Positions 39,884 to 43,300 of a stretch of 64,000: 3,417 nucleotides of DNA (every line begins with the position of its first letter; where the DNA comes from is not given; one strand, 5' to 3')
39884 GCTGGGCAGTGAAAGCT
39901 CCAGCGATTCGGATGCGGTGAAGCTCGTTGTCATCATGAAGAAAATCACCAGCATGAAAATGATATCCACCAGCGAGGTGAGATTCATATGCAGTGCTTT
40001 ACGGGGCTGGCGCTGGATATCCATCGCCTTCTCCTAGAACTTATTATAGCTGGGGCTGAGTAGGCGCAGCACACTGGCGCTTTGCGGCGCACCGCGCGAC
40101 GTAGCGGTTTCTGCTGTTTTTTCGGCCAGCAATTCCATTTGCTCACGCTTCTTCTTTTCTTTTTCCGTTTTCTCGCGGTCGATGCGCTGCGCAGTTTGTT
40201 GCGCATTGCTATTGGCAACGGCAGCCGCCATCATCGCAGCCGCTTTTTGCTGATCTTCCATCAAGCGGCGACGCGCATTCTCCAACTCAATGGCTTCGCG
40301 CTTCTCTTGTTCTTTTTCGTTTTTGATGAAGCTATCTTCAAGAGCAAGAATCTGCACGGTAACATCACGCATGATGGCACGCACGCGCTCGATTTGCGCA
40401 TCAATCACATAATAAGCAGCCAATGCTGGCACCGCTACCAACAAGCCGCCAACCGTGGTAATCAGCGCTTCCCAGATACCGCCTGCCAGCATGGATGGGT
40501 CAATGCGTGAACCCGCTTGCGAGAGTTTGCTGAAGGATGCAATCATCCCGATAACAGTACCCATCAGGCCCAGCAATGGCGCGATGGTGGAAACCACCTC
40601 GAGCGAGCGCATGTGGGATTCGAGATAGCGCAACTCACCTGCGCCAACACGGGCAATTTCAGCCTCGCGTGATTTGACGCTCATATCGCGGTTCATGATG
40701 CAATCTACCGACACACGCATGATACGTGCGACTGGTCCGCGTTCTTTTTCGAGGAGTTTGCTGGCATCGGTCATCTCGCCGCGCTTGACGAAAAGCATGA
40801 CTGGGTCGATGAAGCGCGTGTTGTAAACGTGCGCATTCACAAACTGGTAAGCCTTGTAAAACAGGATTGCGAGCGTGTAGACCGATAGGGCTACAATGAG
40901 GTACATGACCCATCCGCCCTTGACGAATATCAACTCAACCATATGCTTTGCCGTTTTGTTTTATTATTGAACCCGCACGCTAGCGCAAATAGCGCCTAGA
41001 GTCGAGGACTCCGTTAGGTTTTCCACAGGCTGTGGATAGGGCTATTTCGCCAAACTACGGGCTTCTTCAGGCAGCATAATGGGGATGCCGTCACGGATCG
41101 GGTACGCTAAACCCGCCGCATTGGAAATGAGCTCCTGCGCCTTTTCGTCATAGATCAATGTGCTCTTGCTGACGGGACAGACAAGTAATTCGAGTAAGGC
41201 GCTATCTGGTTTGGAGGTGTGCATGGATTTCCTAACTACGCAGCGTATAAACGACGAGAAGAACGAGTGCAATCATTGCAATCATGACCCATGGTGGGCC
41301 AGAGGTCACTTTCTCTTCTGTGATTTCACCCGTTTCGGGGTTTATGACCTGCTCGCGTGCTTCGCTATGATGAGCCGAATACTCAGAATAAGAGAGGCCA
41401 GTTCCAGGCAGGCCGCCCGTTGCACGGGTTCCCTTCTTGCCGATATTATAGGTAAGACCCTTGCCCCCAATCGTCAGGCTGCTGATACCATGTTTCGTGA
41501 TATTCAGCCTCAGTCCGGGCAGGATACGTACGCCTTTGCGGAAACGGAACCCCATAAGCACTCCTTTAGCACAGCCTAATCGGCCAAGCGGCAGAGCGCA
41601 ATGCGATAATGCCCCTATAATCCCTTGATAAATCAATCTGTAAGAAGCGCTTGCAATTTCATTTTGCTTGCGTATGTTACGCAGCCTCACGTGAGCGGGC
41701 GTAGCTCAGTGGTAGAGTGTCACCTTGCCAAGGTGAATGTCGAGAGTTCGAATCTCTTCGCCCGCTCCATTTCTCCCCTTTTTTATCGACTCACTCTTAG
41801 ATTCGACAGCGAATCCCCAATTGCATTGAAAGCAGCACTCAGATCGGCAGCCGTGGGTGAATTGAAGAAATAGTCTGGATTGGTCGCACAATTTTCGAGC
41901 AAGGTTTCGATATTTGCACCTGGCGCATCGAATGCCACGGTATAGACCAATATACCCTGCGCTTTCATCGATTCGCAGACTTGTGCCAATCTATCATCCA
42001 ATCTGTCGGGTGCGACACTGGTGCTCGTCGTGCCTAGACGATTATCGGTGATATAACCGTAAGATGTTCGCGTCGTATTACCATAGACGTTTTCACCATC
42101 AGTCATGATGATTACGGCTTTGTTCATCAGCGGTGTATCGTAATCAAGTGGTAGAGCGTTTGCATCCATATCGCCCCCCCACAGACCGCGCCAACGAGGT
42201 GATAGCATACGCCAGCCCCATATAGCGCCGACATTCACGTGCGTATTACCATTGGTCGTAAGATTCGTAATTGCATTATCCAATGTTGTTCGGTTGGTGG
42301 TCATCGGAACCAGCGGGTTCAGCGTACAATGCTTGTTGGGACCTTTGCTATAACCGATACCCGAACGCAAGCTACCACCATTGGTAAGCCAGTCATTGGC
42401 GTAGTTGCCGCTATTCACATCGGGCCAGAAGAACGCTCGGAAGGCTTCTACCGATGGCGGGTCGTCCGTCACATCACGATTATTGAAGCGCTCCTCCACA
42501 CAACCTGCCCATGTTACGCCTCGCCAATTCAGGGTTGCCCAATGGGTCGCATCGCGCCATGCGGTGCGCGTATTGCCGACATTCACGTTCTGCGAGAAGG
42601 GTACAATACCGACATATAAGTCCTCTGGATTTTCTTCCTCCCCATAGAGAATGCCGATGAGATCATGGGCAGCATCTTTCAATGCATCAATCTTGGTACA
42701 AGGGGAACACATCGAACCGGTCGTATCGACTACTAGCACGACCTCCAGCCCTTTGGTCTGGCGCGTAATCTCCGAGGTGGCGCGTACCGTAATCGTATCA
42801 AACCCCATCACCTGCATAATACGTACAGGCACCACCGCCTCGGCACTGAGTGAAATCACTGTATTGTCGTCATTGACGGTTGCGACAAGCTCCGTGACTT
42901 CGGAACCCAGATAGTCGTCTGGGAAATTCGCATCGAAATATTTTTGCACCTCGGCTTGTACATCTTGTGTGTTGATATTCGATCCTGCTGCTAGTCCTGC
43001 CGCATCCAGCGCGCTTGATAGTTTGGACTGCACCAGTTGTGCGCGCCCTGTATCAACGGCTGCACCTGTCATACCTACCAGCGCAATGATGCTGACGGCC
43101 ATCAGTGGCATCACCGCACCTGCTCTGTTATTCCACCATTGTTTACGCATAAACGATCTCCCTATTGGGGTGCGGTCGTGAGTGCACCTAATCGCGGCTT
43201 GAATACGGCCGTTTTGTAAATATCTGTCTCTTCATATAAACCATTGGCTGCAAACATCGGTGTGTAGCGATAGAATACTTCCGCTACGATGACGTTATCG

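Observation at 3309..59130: Shared 46-nt promoter module (Pho-box-like 7-4-7 direct repeat, fixed N19, -10) in front of scattered orphan genes: a candidate dispersed regulon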

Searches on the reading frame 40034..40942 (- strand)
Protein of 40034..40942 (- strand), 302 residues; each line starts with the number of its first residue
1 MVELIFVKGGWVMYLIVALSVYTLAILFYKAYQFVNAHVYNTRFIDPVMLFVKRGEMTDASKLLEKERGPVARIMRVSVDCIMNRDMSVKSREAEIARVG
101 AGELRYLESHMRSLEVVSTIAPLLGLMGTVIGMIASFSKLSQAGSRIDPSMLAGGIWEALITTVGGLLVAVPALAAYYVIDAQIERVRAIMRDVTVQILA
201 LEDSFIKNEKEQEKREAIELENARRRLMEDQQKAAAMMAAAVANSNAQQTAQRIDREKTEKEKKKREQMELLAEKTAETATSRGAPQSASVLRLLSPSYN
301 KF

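Call 15: search_protein_families(library=pfam, proteins=[window:40034-40942:-], max_evalue=0.001)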
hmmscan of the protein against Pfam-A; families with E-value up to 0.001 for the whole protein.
window:40034-40942:- (302 aa): 1 family
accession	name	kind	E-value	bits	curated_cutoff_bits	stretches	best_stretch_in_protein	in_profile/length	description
PF01618.21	MotA_ExbB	-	5.2e-26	91.3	22.9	1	94-191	29-125/127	MotA/TolQ/ExbB proton channel family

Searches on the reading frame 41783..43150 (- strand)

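Call 8: search_protein_families(library=pfam, proteins=[window:41783-43150:-], max_evalue=0.001)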
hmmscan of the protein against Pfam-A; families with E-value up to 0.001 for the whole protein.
window:41783-43150:- (455 aa): 3 families
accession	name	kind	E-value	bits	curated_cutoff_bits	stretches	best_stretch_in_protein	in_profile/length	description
PF13400.11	Tad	-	5.6e-08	33.4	22.3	1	11-57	1-46/47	Putative Flp pilus-assembly TadE/G-like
PF13519.12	VWA_2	-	1.3e-07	32.7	27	1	137-191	1-51/107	von Willebrand factor type A domain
PF00092.34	VWA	-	3.9e-07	30.9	23.8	0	376-439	118-170/174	von Willebrand factor type A domain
